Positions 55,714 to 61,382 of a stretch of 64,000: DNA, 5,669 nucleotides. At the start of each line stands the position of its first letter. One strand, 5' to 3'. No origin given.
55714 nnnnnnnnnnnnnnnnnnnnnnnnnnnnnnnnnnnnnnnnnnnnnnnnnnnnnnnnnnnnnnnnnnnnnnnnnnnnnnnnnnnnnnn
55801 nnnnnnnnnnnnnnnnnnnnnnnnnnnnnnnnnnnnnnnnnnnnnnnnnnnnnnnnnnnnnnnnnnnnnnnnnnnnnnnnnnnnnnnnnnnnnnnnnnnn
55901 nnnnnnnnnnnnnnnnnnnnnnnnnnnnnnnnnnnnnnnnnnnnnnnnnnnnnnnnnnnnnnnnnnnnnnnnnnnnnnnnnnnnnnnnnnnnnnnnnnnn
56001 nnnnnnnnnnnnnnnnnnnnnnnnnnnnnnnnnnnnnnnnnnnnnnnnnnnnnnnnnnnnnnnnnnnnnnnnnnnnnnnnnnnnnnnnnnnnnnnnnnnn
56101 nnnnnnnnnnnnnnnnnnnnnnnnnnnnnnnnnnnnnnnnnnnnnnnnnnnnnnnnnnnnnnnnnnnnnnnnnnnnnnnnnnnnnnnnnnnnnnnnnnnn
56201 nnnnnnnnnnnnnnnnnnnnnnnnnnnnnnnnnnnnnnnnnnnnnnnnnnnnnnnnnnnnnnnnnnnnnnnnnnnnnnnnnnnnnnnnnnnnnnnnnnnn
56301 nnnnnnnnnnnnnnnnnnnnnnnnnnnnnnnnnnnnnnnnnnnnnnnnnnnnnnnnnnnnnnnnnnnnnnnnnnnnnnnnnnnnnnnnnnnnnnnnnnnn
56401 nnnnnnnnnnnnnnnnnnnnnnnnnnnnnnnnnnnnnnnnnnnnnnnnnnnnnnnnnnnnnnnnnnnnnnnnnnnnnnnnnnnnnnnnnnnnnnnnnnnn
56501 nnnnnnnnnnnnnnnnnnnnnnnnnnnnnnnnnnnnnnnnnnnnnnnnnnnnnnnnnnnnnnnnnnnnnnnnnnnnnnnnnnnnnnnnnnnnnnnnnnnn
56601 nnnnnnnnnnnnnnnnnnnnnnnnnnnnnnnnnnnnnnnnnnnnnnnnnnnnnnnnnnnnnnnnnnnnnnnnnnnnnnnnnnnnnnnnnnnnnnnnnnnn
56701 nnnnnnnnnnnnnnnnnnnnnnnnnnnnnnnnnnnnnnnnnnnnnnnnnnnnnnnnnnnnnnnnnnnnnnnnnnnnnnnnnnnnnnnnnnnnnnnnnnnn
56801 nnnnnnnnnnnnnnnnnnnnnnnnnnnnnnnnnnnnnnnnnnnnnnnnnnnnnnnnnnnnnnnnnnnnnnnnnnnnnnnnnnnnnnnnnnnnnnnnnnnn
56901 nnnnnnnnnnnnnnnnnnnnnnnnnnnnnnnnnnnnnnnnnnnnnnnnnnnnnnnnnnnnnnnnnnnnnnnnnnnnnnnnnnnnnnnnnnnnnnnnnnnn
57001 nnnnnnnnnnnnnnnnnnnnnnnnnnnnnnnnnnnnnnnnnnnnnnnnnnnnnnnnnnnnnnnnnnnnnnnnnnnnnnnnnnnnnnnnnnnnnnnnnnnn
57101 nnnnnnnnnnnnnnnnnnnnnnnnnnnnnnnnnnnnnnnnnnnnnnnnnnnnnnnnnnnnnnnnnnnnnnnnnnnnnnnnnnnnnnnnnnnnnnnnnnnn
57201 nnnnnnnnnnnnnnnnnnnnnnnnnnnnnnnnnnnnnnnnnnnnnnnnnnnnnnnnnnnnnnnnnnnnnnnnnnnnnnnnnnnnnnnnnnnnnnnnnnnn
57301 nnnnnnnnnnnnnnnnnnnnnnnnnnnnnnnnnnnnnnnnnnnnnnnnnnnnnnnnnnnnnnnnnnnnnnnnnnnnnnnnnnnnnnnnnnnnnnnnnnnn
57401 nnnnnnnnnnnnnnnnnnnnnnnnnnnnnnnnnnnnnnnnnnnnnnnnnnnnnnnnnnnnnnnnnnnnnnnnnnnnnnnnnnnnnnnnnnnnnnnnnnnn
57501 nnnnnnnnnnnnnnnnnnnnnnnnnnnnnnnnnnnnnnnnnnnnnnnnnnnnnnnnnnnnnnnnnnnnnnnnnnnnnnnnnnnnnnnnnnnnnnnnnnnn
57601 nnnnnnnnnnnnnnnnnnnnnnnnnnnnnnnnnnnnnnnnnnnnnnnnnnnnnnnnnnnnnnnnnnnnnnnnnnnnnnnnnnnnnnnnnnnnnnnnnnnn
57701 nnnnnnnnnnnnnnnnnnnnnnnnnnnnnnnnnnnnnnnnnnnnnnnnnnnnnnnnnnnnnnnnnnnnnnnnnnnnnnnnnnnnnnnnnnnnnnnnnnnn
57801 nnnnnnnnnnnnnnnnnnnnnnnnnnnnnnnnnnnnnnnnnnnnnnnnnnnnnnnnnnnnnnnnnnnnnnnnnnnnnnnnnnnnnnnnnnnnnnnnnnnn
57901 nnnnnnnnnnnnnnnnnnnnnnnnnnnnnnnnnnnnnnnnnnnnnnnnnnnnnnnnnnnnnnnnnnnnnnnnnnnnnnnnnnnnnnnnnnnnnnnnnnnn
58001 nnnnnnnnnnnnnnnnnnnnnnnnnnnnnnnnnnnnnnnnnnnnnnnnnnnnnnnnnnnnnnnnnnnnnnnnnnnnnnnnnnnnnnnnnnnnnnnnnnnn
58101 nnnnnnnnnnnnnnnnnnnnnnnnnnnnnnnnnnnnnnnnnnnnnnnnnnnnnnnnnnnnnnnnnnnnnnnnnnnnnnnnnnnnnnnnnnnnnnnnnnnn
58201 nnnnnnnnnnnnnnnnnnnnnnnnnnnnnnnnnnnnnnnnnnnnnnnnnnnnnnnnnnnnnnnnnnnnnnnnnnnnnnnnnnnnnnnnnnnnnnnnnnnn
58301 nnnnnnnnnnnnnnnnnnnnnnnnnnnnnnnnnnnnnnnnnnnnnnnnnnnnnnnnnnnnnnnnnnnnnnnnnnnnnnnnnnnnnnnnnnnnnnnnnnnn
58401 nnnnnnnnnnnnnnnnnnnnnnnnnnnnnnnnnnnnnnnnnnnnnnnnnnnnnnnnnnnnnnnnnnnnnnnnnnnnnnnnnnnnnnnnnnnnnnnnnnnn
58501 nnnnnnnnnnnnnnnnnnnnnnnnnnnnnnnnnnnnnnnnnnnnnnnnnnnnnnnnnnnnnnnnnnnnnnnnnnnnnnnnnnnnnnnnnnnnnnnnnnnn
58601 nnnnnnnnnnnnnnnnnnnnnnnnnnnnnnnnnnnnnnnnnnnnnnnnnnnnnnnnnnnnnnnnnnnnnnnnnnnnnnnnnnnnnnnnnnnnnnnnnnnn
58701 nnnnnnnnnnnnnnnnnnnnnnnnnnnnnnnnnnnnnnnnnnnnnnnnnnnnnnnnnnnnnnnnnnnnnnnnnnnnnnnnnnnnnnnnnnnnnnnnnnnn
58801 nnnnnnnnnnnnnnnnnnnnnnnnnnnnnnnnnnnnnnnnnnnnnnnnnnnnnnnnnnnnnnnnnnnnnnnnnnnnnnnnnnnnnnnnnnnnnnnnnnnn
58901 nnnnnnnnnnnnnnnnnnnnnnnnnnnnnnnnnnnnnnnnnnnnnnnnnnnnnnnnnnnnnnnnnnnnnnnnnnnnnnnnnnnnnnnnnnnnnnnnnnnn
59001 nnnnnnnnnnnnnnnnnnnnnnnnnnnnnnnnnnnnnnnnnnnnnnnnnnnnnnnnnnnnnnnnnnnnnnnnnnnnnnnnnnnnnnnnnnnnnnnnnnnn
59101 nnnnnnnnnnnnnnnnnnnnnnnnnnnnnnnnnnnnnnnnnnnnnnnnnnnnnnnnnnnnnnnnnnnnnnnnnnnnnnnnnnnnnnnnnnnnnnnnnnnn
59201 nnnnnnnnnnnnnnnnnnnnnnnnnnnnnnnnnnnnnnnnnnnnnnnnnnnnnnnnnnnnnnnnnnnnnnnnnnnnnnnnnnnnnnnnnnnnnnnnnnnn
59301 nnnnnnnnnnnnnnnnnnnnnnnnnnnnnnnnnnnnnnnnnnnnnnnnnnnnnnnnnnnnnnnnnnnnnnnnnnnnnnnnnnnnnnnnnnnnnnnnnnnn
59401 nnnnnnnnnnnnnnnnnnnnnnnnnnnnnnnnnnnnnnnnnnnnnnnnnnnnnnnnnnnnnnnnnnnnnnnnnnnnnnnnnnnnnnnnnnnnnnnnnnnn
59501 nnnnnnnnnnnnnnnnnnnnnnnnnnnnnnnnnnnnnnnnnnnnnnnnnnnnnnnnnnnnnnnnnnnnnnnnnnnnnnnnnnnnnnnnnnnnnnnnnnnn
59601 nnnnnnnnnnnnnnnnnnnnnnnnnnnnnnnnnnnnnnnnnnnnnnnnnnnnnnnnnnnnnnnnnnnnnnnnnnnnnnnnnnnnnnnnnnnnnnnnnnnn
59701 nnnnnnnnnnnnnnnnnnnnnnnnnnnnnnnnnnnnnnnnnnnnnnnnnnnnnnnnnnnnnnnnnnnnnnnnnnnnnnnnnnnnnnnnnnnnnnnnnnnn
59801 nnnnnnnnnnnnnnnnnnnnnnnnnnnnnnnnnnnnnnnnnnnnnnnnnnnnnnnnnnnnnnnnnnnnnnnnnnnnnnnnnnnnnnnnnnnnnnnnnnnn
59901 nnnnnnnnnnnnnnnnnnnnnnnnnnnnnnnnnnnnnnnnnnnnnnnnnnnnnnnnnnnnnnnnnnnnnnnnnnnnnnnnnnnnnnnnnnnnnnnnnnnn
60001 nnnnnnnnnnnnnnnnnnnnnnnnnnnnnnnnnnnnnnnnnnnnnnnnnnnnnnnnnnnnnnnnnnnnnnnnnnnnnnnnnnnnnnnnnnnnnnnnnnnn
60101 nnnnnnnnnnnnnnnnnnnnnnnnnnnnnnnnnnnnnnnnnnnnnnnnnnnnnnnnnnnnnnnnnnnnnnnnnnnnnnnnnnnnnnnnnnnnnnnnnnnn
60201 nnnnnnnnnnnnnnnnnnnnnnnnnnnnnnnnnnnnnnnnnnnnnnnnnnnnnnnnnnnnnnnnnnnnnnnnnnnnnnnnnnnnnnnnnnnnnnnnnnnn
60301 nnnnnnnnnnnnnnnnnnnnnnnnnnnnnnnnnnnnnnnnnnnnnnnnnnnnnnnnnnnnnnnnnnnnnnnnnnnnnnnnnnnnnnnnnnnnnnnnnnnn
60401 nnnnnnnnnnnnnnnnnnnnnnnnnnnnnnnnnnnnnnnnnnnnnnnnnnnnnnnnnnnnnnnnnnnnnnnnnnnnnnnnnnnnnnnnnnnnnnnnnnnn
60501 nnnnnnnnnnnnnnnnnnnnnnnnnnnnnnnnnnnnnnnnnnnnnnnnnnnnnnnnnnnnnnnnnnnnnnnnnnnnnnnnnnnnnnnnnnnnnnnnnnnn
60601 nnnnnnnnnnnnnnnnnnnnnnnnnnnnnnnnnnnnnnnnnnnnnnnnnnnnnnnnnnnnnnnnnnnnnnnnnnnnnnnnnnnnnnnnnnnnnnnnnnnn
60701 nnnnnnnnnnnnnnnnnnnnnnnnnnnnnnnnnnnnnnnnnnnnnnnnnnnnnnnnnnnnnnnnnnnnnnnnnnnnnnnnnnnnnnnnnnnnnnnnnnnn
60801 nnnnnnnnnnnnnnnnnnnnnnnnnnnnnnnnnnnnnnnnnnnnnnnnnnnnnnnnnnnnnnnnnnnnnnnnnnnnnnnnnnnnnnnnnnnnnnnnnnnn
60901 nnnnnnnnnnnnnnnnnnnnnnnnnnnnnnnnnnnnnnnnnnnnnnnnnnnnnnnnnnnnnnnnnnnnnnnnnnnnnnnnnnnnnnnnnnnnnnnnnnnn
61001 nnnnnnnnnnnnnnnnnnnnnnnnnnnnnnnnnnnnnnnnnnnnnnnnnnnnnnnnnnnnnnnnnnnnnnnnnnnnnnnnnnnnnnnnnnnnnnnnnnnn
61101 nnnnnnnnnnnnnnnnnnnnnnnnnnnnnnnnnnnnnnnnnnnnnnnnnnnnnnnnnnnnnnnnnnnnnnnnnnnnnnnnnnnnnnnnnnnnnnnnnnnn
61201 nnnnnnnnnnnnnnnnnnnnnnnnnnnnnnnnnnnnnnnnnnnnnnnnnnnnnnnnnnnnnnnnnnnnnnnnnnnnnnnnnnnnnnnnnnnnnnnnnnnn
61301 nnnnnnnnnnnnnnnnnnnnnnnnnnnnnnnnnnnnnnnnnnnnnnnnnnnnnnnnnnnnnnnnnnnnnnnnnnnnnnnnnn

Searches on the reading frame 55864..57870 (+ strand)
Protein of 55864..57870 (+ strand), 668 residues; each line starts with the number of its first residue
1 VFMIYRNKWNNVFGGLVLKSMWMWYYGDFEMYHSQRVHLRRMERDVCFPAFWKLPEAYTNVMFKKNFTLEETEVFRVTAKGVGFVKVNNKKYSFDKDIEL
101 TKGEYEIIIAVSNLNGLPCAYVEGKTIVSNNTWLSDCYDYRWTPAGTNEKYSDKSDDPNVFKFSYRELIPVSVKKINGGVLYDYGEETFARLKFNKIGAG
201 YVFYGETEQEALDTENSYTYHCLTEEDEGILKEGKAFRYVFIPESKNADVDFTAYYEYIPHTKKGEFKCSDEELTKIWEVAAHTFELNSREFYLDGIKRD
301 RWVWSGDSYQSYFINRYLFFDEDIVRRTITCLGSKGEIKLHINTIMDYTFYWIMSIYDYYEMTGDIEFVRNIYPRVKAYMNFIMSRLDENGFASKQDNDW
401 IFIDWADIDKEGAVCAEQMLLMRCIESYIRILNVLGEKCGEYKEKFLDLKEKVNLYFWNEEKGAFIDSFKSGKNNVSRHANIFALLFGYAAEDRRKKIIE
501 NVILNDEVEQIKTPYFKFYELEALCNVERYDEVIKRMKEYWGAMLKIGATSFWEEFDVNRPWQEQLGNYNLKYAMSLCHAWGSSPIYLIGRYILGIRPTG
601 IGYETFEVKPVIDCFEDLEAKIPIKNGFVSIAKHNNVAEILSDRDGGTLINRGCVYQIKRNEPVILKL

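Call 8: search_protein_families(library=pfam, proteins=[window:55864-57870:+])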
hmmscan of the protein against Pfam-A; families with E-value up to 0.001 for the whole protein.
window:55864-57870:+ (668 aa): 4 families
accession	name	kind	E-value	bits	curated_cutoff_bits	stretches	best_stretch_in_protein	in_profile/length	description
PF17389.8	Bac_rhamnosid6H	-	1.9e-25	90.3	24.5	1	263-592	2-338/339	Bacterial alpha-L-rhamnosidase 6 hairpin glycosidase domain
PF21209.4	Bac_rhamnosid-like_N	-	3.3e-23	82.7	27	1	61-242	1-209/209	Alpha-rhamnosidase-like, bacteroidetes, N-terminal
PF06202.20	GDE_C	-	2.9e-08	33.5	21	1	345-500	79-253/367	Amylo-alpha-1,6-glucosidase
PF01204.24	Trehalase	-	2.6e-05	23.8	21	1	437-505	331-401/512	Trehalase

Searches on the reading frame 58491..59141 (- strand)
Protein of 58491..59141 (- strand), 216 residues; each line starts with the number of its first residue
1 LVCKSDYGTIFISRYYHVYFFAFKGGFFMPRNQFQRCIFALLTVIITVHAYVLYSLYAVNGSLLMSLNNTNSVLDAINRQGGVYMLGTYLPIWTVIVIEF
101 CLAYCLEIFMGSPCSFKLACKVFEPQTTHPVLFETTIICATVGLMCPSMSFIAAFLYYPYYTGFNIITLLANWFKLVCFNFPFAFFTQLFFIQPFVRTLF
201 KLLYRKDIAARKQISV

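Call 46: search_protein_families(library=pfam, proteins=[window:58491-59141:-], max_evalue=0.01)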
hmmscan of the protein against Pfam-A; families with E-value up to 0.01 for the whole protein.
window:58491-59141:- (216 aa): 1 family
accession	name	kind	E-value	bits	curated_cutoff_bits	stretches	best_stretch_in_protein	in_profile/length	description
PF11391.13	DUF2798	-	0.0003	21.2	23.5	1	143-202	5-58/59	Protein of unknown function (DUF2798)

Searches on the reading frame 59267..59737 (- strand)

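Call 46: search_protein_families(library=pfam, proteins=[window:59267-59737:-], max_evalue=0.01)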
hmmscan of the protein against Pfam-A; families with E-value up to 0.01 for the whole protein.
window:59267-59737:- (156 aa): 1 family
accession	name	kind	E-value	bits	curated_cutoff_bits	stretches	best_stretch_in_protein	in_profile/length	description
PF01451.26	LMWPc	-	3.7e-30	105.5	23.2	1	4-143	1-144/144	Low molecular weight phosphotyrosine protein phosphatase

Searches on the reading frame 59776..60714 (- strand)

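Call 46: search_protein_families(library=pfam, proteins=[window:59776-60714:-], max_evalue=0.01)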
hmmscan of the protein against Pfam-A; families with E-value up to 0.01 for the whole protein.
window:59776-60714:- (312 aa): 1 family
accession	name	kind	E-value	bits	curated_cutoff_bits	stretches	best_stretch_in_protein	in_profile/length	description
PF02424.20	ApbE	-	9.4e-72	242.2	25.6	1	63-281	46-258/266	ApbE family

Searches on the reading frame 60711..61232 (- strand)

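Call 46: search_protein_families(library=pfam, proteins=[window:60711-61232:-], max_evalue=0.01)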
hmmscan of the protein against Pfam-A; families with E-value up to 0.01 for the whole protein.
window:60711-61232:- (173 aa): 1 family
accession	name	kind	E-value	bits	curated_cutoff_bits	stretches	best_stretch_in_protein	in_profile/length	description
PF07456.16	Hpre_diP_synt_I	-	2.9e-35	121.9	30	1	12-155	1-146/147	Heptaprenyl diphosphate synthase component I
